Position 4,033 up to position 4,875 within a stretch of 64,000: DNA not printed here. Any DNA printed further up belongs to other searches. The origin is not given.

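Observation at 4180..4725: Phage-borne NadM-type NMN adenylyltransferase together with an NAD+-dependent DNA ligase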

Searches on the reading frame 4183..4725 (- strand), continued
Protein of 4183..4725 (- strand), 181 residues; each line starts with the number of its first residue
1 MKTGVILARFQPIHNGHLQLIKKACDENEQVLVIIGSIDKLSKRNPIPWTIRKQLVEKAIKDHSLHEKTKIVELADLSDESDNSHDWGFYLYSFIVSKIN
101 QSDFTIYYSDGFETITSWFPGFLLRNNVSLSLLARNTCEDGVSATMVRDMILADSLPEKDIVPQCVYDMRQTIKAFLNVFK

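Call 14: find_homologous_proteins(query=window:4183-4725:-, max_evalue=0.001)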
Query window:4183-4725:- (181 aa): 882 proteins with E <= 0.001 among 954 candidates; the best 120 are listed.
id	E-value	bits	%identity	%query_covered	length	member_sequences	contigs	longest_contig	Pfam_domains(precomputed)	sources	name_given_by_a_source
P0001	8.7e-116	402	99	100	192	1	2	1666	PF01467.33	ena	-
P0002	1.8e-114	398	98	100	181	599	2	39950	PF01467.33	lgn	-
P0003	5.0e-107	373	98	93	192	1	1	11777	PF01467.33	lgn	-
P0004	3.0e-105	367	95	100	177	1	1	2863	PF01467.33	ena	-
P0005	1.7e-97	342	99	86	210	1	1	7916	PF01467.33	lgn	-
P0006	1.4e-90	320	79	100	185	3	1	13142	PF08218.18,PF01467.33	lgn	-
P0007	2.0e-90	319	78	100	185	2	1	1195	PF08218.18,PF01467.33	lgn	-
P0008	2.4e-89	316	78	100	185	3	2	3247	PF08218.18,PF01467.33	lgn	-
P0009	7.1e-89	314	78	100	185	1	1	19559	PF01467.33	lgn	-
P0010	9.7e-89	314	79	100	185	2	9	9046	PF08218.18,PF01467.33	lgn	-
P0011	1.9e-88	313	78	100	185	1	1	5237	PF08218.18,PF01467.33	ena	-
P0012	3.8e-88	312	76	100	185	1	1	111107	PF08218.18,PF01467.33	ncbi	-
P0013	5.2e-88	311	76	100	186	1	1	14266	PF01467.33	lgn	-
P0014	1.3e-87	310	77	100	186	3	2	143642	PF01467.33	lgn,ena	-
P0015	1.3e-87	310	77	100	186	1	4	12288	PF01467.33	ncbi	-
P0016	2.0e-87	309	77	100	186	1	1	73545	PF08218.18,PF01467.33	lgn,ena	-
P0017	2.5e-87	309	77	100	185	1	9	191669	PF08218.18,PF01467.33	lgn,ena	-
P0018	5.3e-87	308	77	100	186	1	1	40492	PF08218.18,PF01467.33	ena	-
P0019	5.9e-87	308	76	99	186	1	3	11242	PF08218.18,PF01467.33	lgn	-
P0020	6.3e-87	308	85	94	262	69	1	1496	PF24203.2,PF01467.33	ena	-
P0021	7.5e-87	308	76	99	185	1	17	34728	PF01467.33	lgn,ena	-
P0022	9.5e-87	307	76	100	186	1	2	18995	PF08218.18,PF01467.33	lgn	-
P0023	1.1e-86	307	77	100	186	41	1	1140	PF08218.18,PF01467.33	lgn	-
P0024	2.6e-86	306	77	99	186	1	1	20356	PF08218.18,PF01467.33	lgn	-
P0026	3.4e-86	305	77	100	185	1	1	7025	PF08218.18,PF01467.33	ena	-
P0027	3.4e-86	305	76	100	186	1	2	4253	PF01467.33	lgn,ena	-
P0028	5.7e-86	305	76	100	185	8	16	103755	PF01467.33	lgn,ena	-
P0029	7.6e-86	304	76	100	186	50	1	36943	PF01467.33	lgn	-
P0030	9.9e-86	304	77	100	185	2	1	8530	PF08218.18,PF01467.33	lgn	-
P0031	1.1e-85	304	76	100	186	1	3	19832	PF08218.18,PF01467.33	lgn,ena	-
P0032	1.2e-85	304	75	99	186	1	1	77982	PF08218.18,PF01467.33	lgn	-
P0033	2.3e-85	303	76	100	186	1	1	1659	PF08218.18,PF01467.33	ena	-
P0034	2.5e-85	303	77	100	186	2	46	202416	PF08218.18,PF01467.33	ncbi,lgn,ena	-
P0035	4.4e-85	302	76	100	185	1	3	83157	PF01467.33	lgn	-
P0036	4.7e-85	302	74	100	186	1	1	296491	PF08218.18,PF01467.33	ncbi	-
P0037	5.0e-85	302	76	100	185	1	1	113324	PF08218.18,PF01467.33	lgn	-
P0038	5.7e-85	301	75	100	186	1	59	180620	PF08218.18,PF01467.33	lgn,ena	-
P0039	1.3e-84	300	73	100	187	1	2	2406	PF01467.33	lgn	-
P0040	1.5e-84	300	76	100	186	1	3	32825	PF08218.18,PF01467.33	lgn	-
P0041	2.1e-84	300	74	100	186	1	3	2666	PF08218.18,PF01467.33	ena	-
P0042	2.1e-84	300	76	100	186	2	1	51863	PF08218.18,PF01467.33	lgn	-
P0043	3.3e-84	299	75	100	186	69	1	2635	PF08218.18,PF01467.33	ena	-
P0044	3.4e-84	299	77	99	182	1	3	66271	PF08218.18,PF01467.33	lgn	-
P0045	5.0e-84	298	73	99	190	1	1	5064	PF08218.18,PF01467.33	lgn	-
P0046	7.9e-84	298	76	100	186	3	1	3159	PF01467.33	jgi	-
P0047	1.5e-83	297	75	99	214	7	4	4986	PF08218.18,PF01467.33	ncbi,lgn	-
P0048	2.0e-83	296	74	100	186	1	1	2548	PF08218.18,PF01467.33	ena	-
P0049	2.9e-83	296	74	100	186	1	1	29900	PF08218.18,PF01467.33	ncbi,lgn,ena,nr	ncbi:MAG: adenylyltransferase/cytidyltransferase family protein [Muribaculaceae bacterium]|nr:adenyl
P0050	1.9e-82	293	76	100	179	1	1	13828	PF08218.18,PF01467.33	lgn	-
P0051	2.0e-82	293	74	100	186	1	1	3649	PF01467.33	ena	-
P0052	7.1e-82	291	73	100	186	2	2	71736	PF08218.18,PF01467.33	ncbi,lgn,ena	-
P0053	8.5e-82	291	80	100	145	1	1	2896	PF08218.18,PF01467.33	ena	-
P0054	1.1e-80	287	71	99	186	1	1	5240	PF08218.18,PF01467.33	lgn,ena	-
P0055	3.2e-80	286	77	100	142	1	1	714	PF08218.18,PF01467.33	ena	-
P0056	1.5e-79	284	72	99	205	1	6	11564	PF08218.18,PF01467.33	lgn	-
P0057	1.6e-79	284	70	98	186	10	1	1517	PF08218.18,PF01467.33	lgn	-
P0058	3.1e-79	283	70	98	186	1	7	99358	PF08218.18,PF01467.33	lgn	-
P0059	3.9e-79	282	69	100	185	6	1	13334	PF01467.33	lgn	-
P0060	6.3e-79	282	71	99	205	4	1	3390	PF08218.18,PF01467.33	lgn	-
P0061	2.4e-78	280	71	99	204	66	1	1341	PF08218.18,PF01467.33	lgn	-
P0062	2.9e-78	280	70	99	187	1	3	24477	PF08218.18,PF01467.33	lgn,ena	-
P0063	3.9e-78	279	70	100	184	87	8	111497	PF01467.33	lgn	-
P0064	9.0e-78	278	69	98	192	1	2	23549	PF08218.18,PF01467.33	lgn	-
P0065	2.0e-77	277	69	100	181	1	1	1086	PF08218.18,PF01467.33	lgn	-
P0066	3.0e-77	276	67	100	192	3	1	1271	PF08218.18,PF01467.33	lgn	-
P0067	3.8e-77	276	69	100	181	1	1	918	PF08218.18,PF01467.33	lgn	-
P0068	4.6e-77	276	98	70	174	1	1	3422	PF01467.33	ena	-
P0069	2.0e-76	274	71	99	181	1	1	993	PF08218.18,PF01467.33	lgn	-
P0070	4.2e-76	273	68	98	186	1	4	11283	PF08218.18,PF01467.33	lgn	-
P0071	1.3e-75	271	68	99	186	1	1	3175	PF08218.18,PF01467.33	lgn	-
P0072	1.5e-75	271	68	99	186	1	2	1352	PF08218.18,PF01467.33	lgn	-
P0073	2.3e-75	270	69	99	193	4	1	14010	PF01467.33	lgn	-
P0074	6.3e-75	269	68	99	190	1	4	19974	PF01467.33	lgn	-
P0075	2.8e-74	267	69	99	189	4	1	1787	PF08218.18,PF01467.33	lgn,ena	-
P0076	6.1e-74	266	67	99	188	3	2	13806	PF08218.18,PF01467.33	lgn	-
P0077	2.1e-73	264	67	99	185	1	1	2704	PF08218.18,PF01467.33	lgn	-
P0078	4.6e-73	263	69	99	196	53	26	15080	PF08218.18,PF01467.33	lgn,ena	-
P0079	4.6e-73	263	66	99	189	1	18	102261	PF08218.18,PF01467.33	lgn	-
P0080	2.7e-72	260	67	99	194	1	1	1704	PF01467.33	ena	-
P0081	9.0e-72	258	63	99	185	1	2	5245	PF08218.18,PF01467.33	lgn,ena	-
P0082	9.3e-72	258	67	99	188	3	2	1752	PF08218.18,PF01467.33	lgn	-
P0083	1.3e-71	258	67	99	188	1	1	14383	PF08218.18,PF01467.33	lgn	-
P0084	1.4e-71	258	67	99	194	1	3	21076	PF01467.33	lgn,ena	-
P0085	2.0e-71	257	67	99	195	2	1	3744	PF01467.33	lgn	-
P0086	4.5e-71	256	67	99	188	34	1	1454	PF08218.18,PF01467.33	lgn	-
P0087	5.7e-71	256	67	99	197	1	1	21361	PF01467.33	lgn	-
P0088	7.2e-71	256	100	65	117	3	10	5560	PF01467.33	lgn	-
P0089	8.5e-71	255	64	99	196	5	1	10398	PF01467.33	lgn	-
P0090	1.2e-70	255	67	99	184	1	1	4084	PF08218.18,PF01467.33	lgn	-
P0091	1.3e-70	255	63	99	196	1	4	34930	PF01467.33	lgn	-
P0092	1.7e-70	254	63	99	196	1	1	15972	PF01467.33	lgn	-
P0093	4.9e-70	253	66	98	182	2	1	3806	PF01467.33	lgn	-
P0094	5.5e-70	253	64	98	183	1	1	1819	PF08218.18,PF01467.33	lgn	-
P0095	6.1e-70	252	64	97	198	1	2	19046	PF01467.33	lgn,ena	-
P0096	7.5e-70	252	64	98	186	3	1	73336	PF08218.18,PF01467.33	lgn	-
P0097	1.7e-69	251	61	99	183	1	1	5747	PF08218.18,PF01467.33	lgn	-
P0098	2.9e-69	250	66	99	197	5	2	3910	PF01467.33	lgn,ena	-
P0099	7.0e-69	249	62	99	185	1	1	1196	PF08218.18,PF01467.33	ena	-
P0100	1.7e-68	248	64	99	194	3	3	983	PF01467.33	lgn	-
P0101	1.9e-68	248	63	100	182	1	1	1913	PF08218.18,PF01467.33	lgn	-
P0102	2.1e-68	248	65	99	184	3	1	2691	PF08218.18,PF01467.33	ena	-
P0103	3.2e-68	247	64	99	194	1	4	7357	PF01467.33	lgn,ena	-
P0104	3.9e-68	247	63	99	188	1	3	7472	PF08218.18,PF01467.33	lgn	-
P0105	8.9e-68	245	65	99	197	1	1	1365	PF01467.33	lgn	-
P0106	3.1e-67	244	64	99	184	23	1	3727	PF08218.18,PF01467.33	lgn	-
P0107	1.3e-66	242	60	100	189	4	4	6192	PF08218.18,PF01467.33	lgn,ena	-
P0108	1.5e-66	241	62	100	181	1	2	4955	PF08218.18,PF01467.33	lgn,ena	-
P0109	1.9e-66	241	63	99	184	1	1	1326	PF08218.18,PF01467.33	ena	-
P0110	2.2e-66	241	61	100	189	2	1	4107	PF08218.18,PF01467.33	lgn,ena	-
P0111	2.4e-66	241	61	100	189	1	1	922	PF08218.18,PF01467.33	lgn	-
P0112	2.4e-66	241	63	99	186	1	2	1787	PF08218.18,PF01467.33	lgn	-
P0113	3.3e-66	240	63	100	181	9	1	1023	PF08218.18,PF01467.33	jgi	jgi:cytidyltransferase-like protein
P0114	5.1e-66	240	63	98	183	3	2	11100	PF08218.18,PF01467.33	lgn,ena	-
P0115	5.7e-66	240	61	99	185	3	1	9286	PF08218.18,PF01467.33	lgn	-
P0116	8.3e-66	239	60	99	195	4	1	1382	PF08218.18,PF01467.33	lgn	-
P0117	9.4e-66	239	61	100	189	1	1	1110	PF08218.18,PF01467.33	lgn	-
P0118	9.7e-66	239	61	99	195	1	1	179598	PF01467.33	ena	-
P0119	1.0e-65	239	63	99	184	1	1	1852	PF08218.18,PF01467.33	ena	-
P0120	1.1e-65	239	64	98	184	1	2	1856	PF08218.18,PF01467.33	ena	-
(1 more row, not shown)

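Call 15: find_encoding_contigs(protein=P0036, flank=10000, max_places=3)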
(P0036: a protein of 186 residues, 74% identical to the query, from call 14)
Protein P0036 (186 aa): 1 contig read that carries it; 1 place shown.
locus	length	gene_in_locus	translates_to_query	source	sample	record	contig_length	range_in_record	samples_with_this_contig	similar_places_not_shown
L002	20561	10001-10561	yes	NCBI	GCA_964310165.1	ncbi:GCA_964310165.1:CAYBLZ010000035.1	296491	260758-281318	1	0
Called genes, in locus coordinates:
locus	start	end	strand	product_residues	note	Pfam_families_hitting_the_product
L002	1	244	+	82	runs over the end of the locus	-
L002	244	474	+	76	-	-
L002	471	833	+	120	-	-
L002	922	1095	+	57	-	-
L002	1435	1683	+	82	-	-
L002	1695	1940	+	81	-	-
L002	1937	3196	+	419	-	PF00078:RVT_1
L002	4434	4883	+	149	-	-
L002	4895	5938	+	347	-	-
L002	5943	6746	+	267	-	PF09414:RNA_ligase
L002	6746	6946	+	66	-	-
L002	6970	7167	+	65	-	-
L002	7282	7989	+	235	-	PF11195:Tad2-like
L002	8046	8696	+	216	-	-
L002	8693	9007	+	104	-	-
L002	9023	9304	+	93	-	-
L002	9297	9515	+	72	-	-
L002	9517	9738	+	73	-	-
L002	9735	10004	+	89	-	-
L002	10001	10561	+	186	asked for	PF01467:CTP_transf_like (weak), PF08218:Citrate_ly_lig (faint)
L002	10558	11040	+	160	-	-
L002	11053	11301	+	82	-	-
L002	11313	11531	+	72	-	-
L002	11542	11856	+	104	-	-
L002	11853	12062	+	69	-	-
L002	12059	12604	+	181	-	-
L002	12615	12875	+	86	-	-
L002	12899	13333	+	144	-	-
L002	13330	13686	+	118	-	-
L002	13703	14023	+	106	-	-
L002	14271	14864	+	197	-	-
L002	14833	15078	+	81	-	-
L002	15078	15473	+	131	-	-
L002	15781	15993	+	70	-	-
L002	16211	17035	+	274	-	PF01145:Band_7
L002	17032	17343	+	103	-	-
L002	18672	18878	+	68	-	-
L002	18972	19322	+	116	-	-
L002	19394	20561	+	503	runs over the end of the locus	PF18127:NAMPT_N, PF04095:NAPRTase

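Call 16: find_encoding_contigs(protein=P0034, flank=10000, max_places=4)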
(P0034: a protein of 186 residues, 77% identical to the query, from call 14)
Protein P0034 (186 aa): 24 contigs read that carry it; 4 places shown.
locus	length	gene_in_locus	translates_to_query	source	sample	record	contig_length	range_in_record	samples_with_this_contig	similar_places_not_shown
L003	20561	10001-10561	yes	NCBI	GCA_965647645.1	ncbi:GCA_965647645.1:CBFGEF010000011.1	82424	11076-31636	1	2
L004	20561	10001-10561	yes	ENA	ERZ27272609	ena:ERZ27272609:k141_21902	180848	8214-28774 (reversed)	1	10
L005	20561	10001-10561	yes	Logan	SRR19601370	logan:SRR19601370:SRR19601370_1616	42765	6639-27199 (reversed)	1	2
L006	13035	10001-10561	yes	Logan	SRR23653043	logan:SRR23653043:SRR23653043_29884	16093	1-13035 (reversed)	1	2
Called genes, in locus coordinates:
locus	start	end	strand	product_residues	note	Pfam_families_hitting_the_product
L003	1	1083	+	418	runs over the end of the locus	PF00078:RVT_1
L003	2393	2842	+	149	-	-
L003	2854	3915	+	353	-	-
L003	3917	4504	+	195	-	-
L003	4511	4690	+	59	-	-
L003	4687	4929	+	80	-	-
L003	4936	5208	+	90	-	-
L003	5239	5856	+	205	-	PF01226:Form_Nir_trans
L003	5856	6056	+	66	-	-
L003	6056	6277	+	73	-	-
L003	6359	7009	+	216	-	-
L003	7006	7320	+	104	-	-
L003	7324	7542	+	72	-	-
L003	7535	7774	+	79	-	-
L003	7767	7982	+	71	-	-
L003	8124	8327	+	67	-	-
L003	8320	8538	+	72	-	-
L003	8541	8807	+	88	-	-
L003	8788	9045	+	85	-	-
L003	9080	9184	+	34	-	-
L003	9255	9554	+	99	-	-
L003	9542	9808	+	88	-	-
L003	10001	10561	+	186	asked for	PF01467:CTP_transf_like, PF08218:Citrate_ly_lig (faint)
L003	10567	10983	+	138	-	-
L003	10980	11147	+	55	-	-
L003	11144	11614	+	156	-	PF11195:Tad2-like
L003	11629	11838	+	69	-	-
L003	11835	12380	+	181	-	-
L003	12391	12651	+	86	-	-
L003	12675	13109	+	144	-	-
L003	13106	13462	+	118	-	-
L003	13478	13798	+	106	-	-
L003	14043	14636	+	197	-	-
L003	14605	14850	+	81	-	-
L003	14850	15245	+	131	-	-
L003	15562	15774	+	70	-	-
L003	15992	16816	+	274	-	PF01145:Band_7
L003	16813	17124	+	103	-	-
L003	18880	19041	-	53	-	-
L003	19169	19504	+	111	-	-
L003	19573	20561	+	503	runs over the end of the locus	PF18127:NAMPT_N, PF04095:NAPRTase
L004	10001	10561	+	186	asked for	PF01467:CTP_transf_like, PF08218:Citrate_ly_lig (faint)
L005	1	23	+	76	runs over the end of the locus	-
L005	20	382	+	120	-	-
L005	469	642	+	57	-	-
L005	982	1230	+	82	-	-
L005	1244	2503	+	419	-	PF00078:RVT_1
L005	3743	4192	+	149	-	-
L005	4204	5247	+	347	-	-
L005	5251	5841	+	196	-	-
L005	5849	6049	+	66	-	-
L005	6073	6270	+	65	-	-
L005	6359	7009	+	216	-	-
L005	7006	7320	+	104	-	-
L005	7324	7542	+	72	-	-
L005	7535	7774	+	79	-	-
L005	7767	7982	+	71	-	-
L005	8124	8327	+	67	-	-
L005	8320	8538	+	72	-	-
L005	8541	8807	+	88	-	-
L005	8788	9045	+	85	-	-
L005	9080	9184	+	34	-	-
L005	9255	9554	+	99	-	-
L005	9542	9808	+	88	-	-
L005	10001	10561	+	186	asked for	PF01467:CTP_transf_like, PF08218:Citrate_ly_lig (faint)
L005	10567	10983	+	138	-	-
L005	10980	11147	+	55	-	-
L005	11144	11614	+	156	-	PF11195:Tad2-like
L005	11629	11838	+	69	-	-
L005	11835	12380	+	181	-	-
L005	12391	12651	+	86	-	-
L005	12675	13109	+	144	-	-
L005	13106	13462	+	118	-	-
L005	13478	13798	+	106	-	-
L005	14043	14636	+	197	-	-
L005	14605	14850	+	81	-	-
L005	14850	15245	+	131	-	-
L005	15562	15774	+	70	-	-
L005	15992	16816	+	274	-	PF01145:Band_7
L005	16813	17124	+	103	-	-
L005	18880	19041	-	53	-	-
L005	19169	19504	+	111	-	-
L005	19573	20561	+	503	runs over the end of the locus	PF18127:NAMPT_N, PF04095:NAPRTase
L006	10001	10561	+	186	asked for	PF01467:CTP_transf_like, PF08218:Citrate_ly_lig (faint)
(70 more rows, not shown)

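Call 17: find_encoding_contigs(protein=P0118, flank=10000, max_places=3)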
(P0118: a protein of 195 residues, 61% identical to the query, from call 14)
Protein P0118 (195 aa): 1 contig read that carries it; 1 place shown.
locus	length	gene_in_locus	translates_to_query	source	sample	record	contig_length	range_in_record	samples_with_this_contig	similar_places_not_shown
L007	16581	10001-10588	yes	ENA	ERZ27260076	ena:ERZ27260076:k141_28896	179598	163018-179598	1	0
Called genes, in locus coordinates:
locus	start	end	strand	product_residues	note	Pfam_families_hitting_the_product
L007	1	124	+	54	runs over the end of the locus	-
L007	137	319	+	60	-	-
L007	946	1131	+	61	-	-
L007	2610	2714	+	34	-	-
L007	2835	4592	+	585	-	PF25043:DUF7788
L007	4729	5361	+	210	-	-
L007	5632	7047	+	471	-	PF00004:AAA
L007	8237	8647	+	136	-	-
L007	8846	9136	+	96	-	-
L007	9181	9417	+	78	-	-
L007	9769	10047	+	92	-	-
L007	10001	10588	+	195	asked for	PF01467:CTP_transf_like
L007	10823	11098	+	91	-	-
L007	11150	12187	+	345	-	-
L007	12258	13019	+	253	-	-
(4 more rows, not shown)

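Call 18: find_encoding_contigs(protein=window:4183-4725:-, flank=10000, max_places=6)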
Protein window:4183-4725:- (181 aa): 25 contigs read that carry it; 6 places shown.
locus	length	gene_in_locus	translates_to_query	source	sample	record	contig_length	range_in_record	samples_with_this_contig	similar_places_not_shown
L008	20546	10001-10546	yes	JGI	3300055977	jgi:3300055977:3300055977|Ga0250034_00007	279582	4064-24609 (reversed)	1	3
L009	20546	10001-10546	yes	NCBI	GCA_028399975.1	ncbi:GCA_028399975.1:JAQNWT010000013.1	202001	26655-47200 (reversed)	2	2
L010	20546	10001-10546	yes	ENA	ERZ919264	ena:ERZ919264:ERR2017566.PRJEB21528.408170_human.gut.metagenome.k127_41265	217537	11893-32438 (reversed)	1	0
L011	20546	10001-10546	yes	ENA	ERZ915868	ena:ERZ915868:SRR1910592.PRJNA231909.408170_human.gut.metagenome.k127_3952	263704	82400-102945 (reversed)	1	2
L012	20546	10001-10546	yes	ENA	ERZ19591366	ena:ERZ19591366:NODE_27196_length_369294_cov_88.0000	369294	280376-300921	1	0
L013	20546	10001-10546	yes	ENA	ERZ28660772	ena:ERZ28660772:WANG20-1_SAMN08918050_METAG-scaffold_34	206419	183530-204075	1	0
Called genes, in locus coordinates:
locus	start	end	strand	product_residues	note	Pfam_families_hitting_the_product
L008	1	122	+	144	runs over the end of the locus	-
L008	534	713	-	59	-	-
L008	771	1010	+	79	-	-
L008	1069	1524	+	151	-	PF13560:HTH_31 (faint), PF13443:HTH_26 (faint), PF12844:HTH_19 (faint), PF01381:HTH_3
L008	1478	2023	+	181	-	-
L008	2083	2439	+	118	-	PF13560:HTH_31 (faint), PF12844:HTH_19 (weak), PF01381:HTH_3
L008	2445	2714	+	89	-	-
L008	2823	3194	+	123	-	-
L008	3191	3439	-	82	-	-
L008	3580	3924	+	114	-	-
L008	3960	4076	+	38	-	-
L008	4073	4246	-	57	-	-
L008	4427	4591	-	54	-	-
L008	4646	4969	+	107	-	-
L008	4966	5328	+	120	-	-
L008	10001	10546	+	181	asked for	PF01467:CTP_transf_like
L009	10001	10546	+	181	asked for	PF01467:CTP_transf_like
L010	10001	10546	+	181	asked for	PF01467:CTP_transf_like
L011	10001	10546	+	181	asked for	PF01467:CTP_transf_like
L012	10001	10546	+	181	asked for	PF01467:CTP_transf_like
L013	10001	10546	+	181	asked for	PF01467:CTP_transf_like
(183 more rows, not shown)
